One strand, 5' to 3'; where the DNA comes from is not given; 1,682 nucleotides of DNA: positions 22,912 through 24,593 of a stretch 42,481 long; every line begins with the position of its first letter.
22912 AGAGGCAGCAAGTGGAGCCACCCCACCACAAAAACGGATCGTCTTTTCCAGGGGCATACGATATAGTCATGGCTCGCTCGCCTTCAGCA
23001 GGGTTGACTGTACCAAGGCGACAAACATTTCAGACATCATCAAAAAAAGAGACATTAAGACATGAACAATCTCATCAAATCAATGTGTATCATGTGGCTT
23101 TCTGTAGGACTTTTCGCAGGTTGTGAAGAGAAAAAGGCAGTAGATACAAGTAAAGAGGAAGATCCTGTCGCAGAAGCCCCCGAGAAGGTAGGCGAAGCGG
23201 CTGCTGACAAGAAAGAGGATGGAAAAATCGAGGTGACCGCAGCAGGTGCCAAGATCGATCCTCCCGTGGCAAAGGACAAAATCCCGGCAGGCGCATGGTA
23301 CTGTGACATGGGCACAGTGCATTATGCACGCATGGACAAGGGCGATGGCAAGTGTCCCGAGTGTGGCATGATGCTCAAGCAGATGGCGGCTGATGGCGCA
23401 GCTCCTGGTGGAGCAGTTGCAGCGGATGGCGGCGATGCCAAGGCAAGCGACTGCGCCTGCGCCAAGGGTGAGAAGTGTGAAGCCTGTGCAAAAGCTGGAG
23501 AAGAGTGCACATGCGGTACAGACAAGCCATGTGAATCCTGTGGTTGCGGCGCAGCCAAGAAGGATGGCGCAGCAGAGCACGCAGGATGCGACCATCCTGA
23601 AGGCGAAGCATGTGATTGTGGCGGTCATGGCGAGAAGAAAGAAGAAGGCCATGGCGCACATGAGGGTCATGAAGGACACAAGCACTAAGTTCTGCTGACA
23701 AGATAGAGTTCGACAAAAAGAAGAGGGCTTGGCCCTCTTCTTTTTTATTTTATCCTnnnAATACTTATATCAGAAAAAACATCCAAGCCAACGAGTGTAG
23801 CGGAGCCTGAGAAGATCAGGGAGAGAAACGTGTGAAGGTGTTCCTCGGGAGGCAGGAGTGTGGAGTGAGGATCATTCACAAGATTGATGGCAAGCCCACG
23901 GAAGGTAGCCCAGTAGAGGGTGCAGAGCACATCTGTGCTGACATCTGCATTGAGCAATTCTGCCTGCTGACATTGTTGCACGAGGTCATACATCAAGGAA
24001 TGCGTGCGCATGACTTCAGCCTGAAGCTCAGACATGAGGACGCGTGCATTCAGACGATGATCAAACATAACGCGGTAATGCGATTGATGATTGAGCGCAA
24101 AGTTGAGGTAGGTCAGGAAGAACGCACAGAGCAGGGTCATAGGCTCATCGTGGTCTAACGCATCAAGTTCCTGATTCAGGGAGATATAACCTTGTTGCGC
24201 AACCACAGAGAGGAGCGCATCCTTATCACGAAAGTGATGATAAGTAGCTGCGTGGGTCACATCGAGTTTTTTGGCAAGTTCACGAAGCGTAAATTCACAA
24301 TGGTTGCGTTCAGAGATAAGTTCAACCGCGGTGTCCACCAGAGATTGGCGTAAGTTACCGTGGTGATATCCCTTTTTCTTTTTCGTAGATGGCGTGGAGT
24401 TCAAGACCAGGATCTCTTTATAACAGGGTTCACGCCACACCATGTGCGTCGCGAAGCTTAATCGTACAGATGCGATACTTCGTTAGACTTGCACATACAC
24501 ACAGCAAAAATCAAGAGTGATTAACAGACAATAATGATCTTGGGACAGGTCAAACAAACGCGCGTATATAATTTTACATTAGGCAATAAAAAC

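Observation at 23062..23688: Lipoprotein combining a heavy-metal-binding domain with a metallothionein-like Cys/His tail, divergent from copA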

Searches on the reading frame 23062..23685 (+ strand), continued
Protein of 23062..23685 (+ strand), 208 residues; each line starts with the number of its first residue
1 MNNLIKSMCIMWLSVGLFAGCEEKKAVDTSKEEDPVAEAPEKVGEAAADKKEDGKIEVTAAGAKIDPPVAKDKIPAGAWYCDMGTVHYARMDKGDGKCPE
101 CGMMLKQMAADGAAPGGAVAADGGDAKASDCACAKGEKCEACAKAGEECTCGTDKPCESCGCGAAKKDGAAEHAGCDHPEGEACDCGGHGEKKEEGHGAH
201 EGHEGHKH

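Call 45: search_protein_families(library=pfam, proteins=[P0069, P0075, P0081, P0185, P0164, P0144, P0062, P0152, P0076], max_evalue=0.01)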
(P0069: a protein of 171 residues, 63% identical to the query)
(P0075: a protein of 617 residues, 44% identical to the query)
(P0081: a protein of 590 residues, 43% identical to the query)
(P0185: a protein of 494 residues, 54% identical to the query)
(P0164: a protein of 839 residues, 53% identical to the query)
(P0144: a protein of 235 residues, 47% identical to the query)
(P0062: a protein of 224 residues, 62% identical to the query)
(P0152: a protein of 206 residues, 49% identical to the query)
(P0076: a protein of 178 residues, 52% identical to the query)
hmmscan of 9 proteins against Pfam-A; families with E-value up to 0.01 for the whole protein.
P0069 (171 aa): 1 family
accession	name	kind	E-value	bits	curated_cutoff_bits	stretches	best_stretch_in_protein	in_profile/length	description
PF19335.5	HMBD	-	5.6e-06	26.6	23.6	1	89-117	2-26/28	Heavy metal binding domain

P0075 (617 aa): 6 families
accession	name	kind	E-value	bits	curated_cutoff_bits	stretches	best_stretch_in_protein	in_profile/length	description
PF16576.10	HlyD_D23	-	8.4e-52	176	30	1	42-261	2-211/214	Barrel-sandwich domain of CusB or HlyD membrane-fusion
PF19335.5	HMBD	-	9.8e-16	57.9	23.6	3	572-601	1-27/28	Heavy metal binding domain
PF13437.12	HlyD_3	-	4.3e-15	56.8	22.2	1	161-261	2-106/106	HlyD family secretion protein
PF04423.19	Rad50_zn_hook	-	0.00018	21.7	24.3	0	518-532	19-33/52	Rad50 zinc hook motif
PF13878.12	zf-C2H2_3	-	0.00055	20.1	27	0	584-604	8-28/40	zinc-finger of acetyl-transferase ESCO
PF10288.14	CTU2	-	0.0012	19.6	27.9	0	415-468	40-92/110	Cytoplasmic tRNA 2-thiolation protein 2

P0081 (590 aa): 6 families
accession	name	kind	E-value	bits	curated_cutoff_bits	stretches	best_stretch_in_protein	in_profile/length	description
PF16576.10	HlyD_D23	-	1.2e-56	191.8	30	1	142-361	2-211/214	Barrel-sandwich domain of CusB or HlyD membrane-fusion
PF19335.5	HMBD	-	5e-25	87.6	23.6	3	77-105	1-28/28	Heavy metal binding domain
PF13437.12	HlyD_3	-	5.4e-19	69.3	22.2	1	261-360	2-105/106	HlyD family secretion protein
PF03119.21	DNA_ligase_ZBD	-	7.5e-05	23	25.8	0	568-582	1-15/27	NAD-dependent DNA ligase C4 zinc finger domain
PF04423.19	Rad50_zn_hook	-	0.0059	16.8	24.3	0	510-524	19-33/52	Rad50 zinc hook motif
PF10288.14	CTU2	-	0.0078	17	27.9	0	507-528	39-60/110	Cytoplasmic tRNA 2-thiolation protein 2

P0185 (494 aa): 7 families
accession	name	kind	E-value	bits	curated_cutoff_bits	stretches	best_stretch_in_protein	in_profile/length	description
PF16576.10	HlyD_D23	-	4.2e-67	226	30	1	114-329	2-214/214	Barrel-sandwich domain of CusB or HlyD membrane-fusion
PF13437.12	HlyD_3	-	6.7e-21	75.5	22.2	1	224-326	1-106/106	HlyD family secretion protein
PF19335.5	HMBD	-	5.5e-16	58.6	23.6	2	47-73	2-28/28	Heavy metal binding domain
PF13533.13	Biotin_lipoyl_2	-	8.9e-08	32.2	29.8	1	223-253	1-31/32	Biotin-lipoyl like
PF16572.11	HlyD_D4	-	3.8e-07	30.3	26.4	1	161-218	2-54/55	Long alpha hairpin domain of cation efflux system protein, CusB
PF00364.28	Biotin_lipoyl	-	1.9e-06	28.1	22.1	1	221-253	41-73/73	Biotin-requiring enzyme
PF00529.27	CusB_dom_1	-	0.0004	21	26.5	0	343-396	15-88/89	Cation efflux system protein CusB domain 1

P0164 (839 aa): 5 families
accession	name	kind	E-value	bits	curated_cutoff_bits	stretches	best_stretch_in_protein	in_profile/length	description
PF13517.12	FG-GAP_3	-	1.4e-36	125.3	26.9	6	516-572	7-60/61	FG-GAP-like repeat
PF07593.17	UnbV_ASPIC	-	1e-12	48.2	23.4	1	752-818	1-67/68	ASPIC and UnbV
PF01839.29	FG-GAP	-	4.6e-09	36.4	22.1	0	692-714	2-24/37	FG-GAP repeat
PF19335.5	HMBD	-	0.0015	18.9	23.6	0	74-86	16-28/28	Heavy metal binding domain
PF13432.12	TPR_16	-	0.0027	18.6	32.7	1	247-296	1-47/65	Tetratricopeptide repeat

P0144 (235 aa): 3 families
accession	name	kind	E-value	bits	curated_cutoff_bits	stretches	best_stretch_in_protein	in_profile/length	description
PF04945.19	YHS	-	8.3e-07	29.3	30.3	1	205-232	18-45/47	YHS domain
PF24273.1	TRASH_HVO_1752_C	-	0.00078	20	27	1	199-230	12-43/47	HVO_1752, C-terminal TRASH domain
PF19335.5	HMBD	-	0.0056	17.1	23.6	1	97-124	2-26/28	Heavy metal binding domain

P0062 (224 aa): 1 family
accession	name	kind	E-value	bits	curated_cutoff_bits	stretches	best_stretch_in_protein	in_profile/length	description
PF04945.19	YHS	-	0.0047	17.3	30.3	0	135-159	22-46/47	YHS domain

P0152 (206 aa): 3 families
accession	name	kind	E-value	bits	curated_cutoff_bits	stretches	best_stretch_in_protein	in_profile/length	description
PF00034.26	Cytochrom_C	-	7.3e-10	40.5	21.3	1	32-116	2-89/90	Cytochrome c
PF13442.11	Cytochrome_CBB3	-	1.1e-09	38.9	27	1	30-113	2-68/68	Cytochrome C oxidase, cbb3-type, subunit III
PF09167.16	DUF1942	-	0.0054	17.3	22.4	1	65-147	24-109/123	Domain of unknown function (DUF1942)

P0076 (178 aa): 4 families
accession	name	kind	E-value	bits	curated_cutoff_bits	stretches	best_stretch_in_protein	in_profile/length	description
PF04423.19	Rad50_zn_hook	-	8.6e-06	25.9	24.3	0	146-162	16-32/52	Rad50 zinc hook motif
PF19335.5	HMBD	-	2.8e-05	24.4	23.6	0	93-103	16-26/28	Heavy metal binding domain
PF13878.12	zf-C2H2_3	-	0.0051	17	27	0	151-162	15-26/40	zinc-finger of acetyl-transferase ESCO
PF21533.2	EHMT1-2_CRR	-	0.0096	16.7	27.5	0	82-106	37-60/94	Histone-lysine N-methyltransferase EHMT1/EHMT2, Cys-rich region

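Call 64: find_encoding_contigs(protein=P0015, flank=6000, max_places=1)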
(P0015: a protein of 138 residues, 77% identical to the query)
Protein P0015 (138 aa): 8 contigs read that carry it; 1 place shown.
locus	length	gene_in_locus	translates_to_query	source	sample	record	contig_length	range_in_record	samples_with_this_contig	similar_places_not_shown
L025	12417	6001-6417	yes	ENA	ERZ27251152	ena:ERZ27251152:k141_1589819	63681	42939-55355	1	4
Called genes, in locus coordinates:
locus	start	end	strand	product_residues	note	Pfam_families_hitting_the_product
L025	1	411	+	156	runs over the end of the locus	PF00403:HMA (weak)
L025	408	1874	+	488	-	PF23545:Zn_ribbon_HMPTM, PF04055:Radical_SAM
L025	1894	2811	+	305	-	PF01209:Ubie_methyltran, PF02353:CMAS, PF05175:MTS, PF13489:Methyltransf_23, PF13847:Methyltransf_31, PF08241:Methyltransf_11, PF08242:Methyltransf_12, PF13649:Methyltransf_25, +2 more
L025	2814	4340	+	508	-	PF01134:GIDA (faint), PF01262:AlaDh_PNT_C (faint), PF03486:HI0933_like (faint), PF07992:Pyr_redox_2, PF12831:FAD_oxidored (faint), PF13738:Pyr_redox_3 (weak), PF00070:Pyr_redox, PF02852:Pyr_redox_dim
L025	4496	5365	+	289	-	-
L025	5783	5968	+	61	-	-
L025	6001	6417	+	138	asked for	-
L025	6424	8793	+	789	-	PF13620:CarboxypepD_reg (weak), PF14522:Cytochrome_C7 (faint)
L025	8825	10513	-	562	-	PF02386:TrkH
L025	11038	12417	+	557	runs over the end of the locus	PF01436:NHL (faint)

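Call 65: find_encoding_contigs(protein=P0026, flank=6000, max_places=1)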
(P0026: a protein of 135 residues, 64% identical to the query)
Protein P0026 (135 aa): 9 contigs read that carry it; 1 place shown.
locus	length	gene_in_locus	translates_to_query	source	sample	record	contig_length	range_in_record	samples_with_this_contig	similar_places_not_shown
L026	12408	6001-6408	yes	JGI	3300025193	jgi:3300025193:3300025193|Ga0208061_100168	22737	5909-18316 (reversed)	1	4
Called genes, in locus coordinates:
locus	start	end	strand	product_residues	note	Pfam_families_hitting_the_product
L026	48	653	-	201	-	PF05198:IF3_N, PF00707:IF3_C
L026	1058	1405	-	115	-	-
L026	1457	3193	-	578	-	-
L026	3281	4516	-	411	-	PF07690:MFS_1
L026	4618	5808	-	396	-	PF03773:ArsP_1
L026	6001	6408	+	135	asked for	-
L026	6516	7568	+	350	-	-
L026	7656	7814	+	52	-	-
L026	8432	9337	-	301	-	PF13593:SBF_like, PF01758:SBF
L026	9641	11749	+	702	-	PF00069:Pkinase, PF07714:PK_Tyr_Ser-Thr, PF00753:Lactamase_B (faint), PF19583:ODP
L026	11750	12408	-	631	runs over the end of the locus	PF09113:N-glycanase_C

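Call 66: find_encoding_contigs(protein=P0038, flank=6000, max_places=1)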
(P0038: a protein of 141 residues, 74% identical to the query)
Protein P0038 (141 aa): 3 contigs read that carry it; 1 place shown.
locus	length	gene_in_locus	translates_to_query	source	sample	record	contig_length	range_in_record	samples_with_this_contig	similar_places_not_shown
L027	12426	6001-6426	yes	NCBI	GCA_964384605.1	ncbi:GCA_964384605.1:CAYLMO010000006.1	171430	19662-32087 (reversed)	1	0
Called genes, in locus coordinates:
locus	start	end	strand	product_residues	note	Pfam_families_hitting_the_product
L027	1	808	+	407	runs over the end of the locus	PF07690:MFS_1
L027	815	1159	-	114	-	PF00581:Rhodanese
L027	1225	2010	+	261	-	PF13749:HATPase_c_4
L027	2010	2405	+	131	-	-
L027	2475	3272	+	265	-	PF13622:4HBT_3, PF20789:4HBT_3C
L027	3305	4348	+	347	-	-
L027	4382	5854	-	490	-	PF00575:S1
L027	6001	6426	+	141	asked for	-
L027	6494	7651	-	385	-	PF00155:Aminotran_1_2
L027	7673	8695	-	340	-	PF05343:Peptidase_M42, PF02127:Peptidase_M18 (faint), PF01546:Peptidase_M20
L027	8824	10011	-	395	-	-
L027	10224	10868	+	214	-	PF00440:TetR_N, PF17929:TetR_C_34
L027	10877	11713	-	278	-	-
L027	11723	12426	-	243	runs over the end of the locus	-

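Call 68: search_protein_families(library=pfam, alignment_id=A1, max_evalue=0.00005)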
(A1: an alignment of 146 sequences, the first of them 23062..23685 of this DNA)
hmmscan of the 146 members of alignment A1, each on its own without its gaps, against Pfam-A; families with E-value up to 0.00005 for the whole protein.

A. member 1, window:23062-23685:+ (208 aa): 0 families

B. families by the number of members that match (of 146 scanned): 1 family
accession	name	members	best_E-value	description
PF19335.5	HMBD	10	1.3e-07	Heavy metal binding domain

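Call 75: search_protein_families(library=pfam, proteins=[L006:1993-2577:+], max_evalue=0.01)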
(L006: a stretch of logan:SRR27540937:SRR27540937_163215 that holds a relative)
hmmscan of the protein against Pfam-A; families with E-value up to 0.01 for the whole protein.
L006:1993-2577:+ (195 aa): 2 families
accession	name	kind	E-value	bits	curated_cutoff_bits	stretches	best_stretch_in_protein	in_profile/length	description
PF03713.19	DUF305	-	1.5e-08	35.3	27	1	102-163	1-64/151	Domain of unknown function (DUF305)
PF11190.13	DUF2976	-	0.0049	17.2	28.2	0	7-35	54-82/87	Protein of unknown function (DUF2976)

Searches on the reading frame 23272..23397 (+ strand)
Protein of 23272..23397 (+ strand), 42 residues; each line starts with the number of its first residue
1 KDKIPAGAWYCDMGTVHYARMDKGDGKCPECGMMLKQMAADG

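Call 5: search_protein_families(library=pfam, proteins=[window:23272-23397:+], max_evalue=10)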
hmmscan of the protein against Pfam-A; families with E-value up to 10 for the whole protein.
seq(42 aa): 1 family
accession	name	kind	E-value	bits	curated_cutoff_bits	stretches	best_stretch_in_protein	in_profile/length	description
PF19335.5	HMBD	-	2.7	8.5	23.6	1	24-36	14-26/28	Heavy metal binding domain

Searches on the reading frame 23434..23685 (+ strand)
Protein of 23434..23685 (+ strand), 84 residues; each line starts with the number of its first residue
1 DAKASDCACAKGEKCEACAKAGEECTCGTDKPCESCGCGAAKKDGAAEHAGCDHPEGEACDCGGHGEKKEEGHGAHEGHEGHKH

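Call 5: search_protein_families(library=pfam, proteins=[window:23443-23685:+], max_evalue=10)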
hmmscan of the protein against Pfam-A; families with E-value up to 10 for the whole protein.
seq(81 aa): 0 families

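Call 21: find_homologous_proteins(query=window:23434-23685:+, max_evalue=1)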
Query seq(84 aa): 2 candidates shared short words with the query, none scored E <= 1.

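Call 59: find_related_loci(query=window:23443-23685:+, collection=metagenome_contigs, flank=6000)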
Query seq(81 aa) (81 aa) in metagenome_contigs; peptide patterns used: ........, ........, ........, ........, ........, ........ (x = any residue, [..] = any of these).
197 stretches matched a pattern; 2 encode a relative of the query (tblastn E <= 1e-3); 2 distinct loci.
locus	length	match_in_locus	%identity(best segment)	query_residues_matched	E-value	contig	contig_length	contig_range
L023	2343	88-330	100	1-81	1e-45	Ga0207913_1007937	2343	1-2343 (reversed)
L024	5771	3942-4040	48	22-51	6e-6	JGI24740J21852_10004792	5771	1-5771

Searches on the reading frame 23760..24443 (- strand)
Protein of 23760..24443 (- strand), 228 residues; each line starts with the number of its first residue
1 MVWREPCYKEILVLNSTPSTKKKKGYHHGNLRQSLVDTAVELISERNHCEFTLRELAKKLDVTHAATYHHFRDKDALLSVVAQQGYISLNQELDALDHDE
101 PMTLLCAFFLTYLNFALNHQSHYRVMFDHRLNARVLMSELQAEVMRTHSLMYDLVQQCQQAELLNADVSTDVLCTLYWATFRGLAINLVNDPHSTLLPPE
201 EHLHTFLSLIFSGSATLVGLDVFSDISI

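Call 3: search_protein_families(library=pfam, proteins=[window:23760-24443:-], max_evalue=1)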
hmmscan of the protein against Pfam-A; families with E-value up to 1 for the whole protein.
window:23760-24443:- (228 aa): 4 families
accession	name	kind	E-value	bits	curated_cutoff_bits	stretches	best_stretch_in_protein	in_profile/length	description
PF00440.29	TetR_N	-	3.5e-10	39.9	24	1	35-79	1-45/47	Bacterial regulatory proteins, tetR family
PF13305.11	TetR_C_33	-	3.4e-07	31.3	26.8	1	107-189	3-82/103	Tetracyclin repressor-like, C-terminal domain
PF21597.2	TetR_C_43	-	0.0055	17.3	27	1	108-179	5-77/105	Transcriptional regulator SbtR-like, C-terminal domain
PF16925.10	TetR_C_13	-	0.058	14.2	27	1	137-185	42-90/109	Tetracyclin repressor-like, C-terminal domain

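Call 4: search_protein_families(library=ncbifam, proteins=[window:23760-24443:-], max_evalue=1)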
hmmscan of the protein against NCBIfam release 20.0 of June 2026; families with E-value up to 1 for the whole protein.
window:23760-24443:- (228 aa): 20 families
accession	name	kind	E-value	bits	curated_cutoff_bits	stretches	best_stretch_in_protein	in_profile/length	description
NF007430.0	PRK09975.1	equivalog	1e-12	47.7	274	1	30-194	11-183/220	acrEF/envCD operon transcriptional regulator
NF041196.1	ScbR_bind_reg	equivalog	4.9e-10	39.9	150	1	32-194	8-171/191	ScbR family autoregulator-binding transcription factor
NF007949.0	PRK10668.1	equivalog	5.8e-10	39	271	1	30-194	11-184/216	multidrug efflux transporter transcriptional repressor AcrR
NF000040.3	Tn10_TetC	equivalog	5.5e-07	30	425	1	31-119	14-103/197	tetracyline resistance-associated transcriptional repressor TetC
NF010319.1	PRK13756.1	equivalog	5.9e-07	29.5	265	1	32-84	4-56/199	tetracycline resistance transcriptional repressor TetR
NF008402.0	PRK11202.1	equivalog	7.5e-07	29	151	1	31-92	12-74/211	HTH-type transcriptional repressor FabR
NF051852.1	efflux_TF_MtrR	exception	1.5e-06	28.2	280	1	31-193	11-182/205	multidrug efflux system transcriptional repressor MtrR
NF050111.1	TransRegSACE7040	equivalog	1.7e-06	28.1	250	1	32-125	3-98/186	SACE_7040 family transcriptional regulator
NF001978.0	PRK00767.1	equivalog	6.1e-06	26.2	118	1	32-93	11-72/197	transcriptional regulator BetI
TIGR03384.1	betaine_BetI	equivalog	1.4e-05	24.9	201.3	1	32-90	10-68/189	choline-binding transcriptional repressor BetI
NF051457.1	acryl_TF_AcuR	equivalog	2.1e-05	23.9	247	1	23-183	10-178/204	acrylate utilization transcriptional regulator AcuR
NF007015.0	PRK09480.1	equivalog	4.9e-05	23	120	1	25-133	5-115/197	nucleoid occlusion factor SlmA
NF053516.1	TranRepPrsAVib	equivalog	0.0002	21.2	300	1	31-104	7-84/208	TetR family transcriptional repressor PsrA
NF037937.1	septum_RefZ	equivalog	0.0011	18.9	180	1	32-127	1-100/195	forespore capture DNA-binding protein RefZ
NF053878.1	FATransRegFadRBac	equivalog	0.0027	17.5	200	1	33-181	6-157/190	fatty acid metabolism transcriptional regulator FadR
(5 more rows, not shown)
